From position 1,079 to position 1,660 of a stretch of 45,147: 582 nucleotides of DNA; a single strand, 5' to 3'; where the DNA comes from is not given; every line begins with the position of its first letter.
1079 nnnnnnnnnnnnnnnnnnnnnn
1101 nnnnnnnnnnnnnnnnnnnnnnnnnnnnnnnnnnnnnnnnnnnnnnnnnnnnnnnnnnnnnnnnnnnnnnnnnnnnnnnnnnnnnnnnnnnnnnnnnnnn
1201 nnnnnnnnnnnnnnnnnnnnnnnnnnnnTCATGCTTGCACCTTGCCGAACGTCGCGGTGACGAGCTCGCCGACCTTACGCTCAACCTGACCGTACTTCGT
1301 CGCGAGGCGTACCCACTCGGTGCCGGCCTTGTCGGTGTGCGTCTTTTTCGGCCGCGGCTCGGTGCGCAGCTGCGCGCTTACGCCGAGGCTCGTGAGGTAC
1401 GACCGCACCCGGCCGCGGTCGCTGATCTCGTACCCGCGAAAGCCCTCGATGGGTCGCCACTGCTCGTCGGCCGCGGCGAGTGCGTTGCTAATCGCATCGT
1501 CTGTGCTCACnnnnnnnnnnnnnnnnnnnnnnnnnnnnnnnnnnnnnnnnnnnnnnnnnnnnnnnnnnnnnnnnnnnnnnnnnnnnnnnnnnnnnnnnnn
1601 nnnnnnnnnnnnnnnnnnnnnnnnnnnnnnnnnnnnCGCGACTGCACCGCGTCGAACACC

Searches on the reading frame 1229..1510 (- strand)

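Call 79: search_protein_families(library=pfam, proteins=[window:1229-1510:-], max_evalue=0.001)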
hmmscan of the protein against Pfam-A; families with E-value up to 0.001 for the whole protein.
window:1229-1510:- (93 aa): 1 family
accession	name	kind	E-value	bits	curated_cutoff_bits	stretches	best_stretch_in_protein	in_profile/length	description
PF07463.16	NUMOD4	-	7.6e-10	39.3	23.4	1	16-47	1-27/49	NUMOD4 motif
